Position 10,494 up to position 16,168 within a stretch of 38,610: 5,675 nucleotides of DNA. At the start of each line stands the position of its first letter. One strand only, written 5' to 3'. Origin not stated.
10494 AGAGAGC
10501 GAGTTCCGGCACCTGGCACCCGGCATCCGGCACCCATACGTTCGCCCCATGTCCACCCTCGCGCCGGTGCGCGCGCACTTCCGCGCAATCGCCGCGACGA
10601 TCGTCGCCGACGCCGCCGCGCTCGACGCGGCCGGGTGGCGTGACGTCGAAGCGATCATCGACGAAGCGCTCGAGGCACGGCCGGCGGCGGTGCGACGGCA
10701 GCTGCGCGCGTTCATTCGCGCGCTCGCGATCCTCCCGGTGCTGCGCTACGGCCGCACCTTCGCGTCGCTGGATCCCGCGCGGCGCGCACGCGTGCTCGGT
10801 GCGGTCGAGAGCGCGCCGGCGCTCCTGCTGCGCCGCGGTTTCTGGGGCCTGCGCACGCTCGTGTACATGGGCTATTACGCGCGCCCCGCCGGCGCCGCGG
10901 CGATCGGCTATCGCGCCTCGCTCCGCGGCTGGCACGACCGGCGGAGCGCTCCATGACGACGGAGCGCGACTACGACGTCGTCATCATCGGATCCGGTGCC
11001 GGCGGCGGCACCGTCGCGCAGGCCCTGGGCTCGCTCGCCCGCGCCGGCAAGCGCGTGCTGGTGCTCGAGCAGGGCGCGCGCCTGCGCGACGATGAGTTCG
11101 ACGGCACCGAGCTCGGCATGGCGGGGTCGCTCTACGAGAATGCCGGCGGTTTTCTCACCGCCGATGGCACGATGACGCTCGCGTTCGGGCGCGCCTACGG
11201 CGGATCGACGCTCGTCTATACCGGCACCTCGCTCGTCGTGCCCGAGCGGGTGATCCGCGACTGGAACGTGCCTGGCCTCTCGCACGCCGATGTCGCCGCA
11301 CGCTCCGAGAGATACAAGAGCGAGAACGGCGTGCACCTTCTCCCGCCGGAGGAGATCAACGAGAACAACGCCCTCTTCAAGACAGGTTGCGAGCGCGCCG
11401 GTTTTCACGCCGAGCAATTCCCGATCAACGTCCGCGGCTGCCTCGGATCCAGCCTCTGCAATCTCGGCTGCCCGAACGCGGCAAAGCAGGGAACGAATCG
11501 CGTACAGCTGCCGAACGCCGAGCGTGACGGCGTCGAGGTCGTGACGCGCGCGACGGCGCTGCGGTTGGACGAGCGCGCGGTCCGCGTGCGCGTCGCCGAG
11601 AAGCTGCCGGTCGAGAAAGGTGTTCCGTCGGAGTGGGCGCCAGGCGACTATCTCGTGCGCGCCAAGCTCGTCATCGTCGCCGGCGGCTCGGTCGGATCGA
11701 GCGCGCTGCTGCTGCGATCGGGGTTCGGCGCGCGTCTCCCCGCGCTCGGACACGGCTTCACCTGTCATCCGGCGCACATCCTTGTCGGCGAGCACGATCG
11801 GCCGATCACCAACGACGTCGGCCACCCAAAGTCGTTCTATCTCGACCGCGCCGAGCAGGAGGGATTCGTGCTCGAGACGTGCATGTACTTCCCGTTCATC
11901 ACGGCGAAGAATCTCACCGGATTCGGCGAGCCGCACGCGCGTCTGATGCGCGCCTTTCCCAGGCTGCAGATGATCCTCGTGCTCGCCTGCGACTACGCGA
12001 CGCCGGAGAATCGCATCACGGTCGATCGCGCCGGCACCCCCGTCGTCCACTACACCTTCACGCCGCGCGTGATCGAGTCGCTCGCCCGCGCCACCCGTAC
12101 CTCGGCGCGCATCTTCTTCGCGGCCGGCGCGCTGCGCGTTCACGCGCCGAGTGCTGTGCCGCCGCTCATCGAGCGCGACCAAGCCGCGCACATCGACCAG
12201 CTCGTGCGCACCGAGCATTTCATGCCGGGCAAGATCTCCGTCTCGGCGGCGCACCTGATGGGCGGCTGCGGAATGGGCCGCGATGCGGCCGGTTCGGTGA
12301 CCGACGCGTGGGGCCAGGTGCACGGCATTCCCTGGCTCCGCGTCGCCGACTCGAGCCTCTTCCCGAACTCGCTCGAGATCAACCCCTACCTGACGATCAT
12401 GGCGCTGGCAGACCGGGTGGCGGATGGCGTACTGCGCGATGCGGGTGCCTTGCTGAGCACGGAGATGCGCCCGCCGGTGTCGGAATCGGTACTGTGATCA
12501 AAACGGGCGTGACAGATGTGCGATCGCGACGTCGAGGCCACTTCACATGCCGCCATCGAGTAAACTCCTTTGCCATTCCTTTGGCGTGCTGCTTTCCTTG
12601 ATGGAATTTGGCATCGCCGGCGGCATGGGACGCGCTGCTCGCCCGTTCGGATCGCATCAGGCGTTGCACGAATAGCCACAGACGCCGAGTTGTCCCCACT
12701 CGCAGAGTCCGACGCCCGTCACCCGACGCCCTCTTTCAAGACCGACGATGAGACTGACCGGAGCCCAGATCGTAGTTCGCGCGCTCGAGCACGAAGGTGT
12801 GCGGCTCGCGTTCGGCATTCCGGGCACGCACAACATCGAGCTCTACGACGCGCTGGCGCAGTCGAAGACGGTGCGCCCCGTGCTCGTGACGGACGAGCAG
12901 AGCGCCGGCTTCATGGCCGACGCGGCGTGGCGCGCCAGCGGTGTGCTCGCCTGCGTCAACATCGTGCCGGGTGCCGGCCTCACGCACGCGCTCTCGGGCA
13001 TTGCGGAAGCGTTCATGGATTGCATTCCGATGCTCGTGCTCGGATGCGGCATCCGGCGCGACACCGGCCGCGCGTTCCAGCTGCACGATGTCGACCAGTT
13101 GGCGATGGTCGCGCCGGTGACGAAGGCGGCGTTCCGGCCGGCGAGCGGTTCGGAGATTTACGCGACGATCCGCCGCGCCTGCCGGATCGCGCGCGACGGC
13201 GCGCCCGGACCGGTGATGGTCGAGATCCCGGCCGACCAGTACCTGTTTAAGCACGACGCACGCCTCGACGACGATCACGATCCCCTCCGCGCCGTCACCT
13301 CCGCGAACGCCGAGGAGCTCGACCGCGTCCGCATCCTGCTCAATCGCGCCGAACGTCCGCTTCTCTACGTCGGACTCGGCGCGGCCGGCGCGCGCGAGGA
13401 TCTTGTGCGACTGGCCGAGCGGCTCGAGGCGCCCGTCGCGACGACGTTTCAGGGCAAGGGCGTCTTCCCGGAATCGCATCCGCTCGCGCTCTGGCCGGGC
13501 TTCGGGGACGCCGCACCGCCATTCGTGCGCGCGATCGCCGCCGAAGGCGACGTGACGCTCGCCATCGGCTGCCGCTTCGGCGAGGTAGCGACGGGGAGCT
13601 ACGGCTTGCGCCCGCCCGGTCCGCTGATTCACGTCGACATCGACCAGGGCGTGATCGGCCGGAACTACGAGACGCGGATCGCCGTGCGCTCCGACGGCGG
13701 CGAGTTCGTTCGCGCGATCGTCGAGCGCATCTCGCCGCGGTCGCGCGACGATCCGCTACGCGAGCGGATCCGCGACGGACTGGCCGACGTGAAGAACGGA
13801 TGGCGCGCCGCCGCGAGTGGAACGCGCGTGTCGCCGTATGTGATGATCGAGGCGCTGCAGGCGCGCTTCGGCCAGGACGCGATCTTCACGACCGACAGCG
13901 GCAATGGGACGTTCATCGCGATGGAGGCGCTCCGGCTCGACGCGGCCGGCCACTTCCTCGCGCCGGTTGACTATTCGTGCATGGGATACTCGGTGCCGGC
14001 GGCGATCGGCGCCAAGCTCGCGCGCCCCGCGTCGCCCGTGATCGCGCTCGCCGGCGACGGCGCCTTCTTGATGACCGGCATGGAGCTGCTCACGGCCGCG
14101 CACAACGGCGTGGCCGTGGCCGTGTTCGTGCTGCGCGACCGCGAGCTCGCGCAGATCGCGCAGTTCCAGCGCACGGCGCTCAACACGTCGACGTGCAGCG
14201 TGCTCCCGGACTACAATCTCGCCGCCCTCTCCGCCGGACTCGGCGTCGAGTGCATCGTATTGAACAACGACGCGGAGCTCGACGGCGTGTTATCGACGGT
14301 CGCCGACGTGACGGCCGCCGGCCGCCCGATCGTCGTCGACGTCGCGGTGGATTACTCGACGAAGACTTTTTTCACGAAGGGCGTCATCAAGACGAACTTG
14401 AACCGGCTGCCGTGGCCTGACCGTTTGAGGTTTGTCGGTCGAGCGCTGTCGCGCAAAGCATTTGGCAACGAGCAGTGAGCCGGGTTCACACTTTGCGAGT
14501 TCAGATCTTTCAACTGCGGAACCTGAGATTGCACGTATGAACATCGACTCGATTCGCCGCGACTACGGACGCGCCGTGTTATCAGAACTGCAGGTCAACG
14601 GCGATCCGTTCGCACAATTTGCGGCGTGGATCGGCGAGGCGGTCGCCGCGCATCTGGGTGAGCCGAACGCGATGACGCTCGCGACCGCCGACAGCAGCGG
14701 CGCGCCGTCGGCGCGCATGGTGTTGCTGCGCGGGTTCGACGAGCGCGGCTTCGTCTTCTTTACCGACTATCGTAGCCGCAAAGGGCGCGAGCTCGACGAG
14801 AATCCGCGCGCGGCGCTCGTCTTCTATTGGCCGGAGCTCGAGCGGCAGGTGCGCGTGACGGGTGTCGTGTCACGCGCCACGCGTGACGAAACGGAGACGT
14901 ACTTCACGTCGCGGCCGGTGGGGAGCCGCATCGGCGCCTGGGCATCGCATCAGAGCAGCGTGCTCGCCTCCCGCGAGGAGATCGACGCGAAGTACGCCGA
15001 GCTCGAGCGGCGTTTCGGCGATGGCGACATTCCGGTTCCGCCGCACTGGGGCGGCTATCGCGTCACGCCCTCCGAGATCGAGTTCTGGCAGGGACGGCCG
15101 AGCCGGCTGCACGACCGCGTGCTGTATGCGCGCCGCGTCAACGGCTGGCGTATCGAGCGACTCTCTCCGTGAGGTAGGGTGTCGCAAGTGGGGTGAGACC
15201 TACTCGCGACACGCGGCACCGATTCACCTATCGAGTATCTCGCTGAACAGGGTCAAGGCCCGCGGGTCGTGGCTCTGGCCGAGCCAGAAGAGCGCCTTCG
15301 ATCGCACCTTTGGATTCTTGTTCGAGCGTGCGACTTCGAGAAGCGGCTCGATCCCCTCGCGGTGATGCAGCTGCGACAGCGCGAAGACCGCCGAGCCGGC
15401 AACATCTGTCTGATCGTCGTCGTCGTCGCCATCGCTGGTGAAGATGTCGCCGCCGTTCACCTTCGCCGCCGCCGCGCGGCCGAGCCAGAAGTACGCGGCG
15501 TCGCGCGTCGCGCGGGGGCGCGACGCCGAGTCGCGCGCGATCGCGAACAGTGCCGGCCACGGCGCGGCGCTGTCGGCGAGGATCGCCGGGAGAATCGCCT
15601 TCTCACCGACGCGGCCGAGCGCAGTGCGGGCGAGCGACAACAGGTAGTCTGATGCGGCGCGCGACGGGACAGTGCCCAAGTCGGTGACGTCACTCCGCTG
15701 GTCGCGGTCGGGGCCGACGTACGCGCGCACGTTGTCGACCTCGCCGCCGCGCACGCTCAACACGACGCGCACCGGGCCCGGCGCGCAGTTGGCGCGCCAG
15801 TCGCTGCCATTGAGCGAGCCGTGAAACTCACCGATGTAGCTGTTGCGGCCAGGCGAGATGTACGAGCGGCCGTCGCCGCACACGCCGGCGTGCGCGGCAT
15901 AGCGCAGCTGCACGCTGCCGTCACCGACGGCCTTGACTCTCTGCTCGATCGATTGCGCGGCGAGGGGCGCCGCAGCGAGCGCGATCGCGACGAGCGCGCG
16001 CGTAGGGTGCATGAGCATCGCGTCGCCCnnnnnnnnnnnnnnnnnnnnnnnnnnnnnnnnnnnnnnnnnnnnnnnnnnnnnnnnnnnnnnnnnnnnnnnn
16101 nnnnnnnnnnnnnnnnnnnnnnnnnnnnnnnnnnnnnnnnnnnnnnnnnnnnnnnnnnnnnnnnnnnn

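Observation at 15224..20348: ECF sigma / anti-sigma operon followed by three paralogous secreted HEAT-like repeat proteins with a shared C-terminal tail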

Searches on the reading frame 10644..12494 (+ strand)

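Call 62: search_protein_families(library=pfam, proteins=[window:10644-12494:+], max_evalue=0.0001)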
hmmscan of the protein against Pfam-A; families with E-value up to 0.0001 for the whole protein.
window:10644-12494:+ (617 aa): 2 families
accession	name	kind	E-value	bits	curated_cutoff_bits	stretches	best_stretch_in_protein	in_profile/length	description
PF00732.25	GMC_oxred_N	-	9.2e-29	101.2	23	1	162-376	3-217/218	GMC oxidoreductase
PF05199.19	GMC_oxred_C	-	2.3e-22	80.5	24.6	1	454-589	3-139/139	GMC oxidoreductase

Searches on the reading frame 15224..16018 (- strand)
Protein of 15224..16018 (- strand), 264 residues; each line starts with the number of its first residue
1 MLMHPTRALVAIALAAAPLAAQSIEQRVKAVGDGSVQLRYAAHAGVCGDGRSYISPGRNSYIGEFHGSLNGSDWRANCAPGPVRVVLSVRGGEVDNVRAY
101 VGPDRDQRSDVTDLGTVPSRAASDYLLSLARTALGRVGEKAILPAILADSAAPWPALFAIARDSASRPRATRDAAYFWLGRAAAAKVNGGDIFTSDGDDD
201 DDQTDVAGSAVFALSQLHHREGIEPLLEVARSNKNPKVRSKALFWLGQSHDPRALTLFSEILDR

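Call 3: search_protein_families(library=pfam, proteins=[window:15224-16018:-], max_evalue=0.1)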
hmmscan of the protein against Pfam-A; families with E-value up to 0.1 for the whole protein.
window:15224-16018:- (264 aa): 4 families
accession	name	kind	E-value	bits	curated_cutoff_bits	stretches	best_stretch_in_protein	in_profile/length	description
PF13646.12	HEAT_2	-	7.1e-07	29.9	27.7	1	200-263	10-72/88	HEAT repeats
PF03130.22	HEAT_PBS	-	5.8e-05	23.7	20.9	1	207-230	2-25/27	PBS lyase HEAT-like repeat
PF02985.28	HEAT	-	0.048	14.4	23.5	0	225-248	4-26/31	HEAT repeat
PF13513.12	HEAT_EZ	-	0.058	14.4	27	0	200-217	39-55/55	HEAT-like repeat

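Call 4: search_protein_families(library=ncbifam, proteins=[window:15224-16018:-], max_evalue=0.1)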
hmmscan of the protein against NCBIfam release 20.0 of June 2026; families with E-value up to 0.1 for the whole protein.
window:15224-16018:- (264 aa): 1 family
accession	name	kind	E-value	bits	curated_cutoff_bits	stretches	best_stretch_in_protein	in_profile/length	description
NF045915.1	PhycobilmeDegNblB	equivalog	0.095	12.2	300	0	208-261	85-169/214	phycobilisome degradation protein NblB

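Call 67: search_protein_families(library=padloc, proteins=[window:15224-16018:-], max_evalue=0.001)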
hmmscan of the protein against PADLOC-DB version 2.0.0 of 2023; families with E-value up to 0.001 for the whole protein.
window:15224-16018:- (264 aa): 0 families
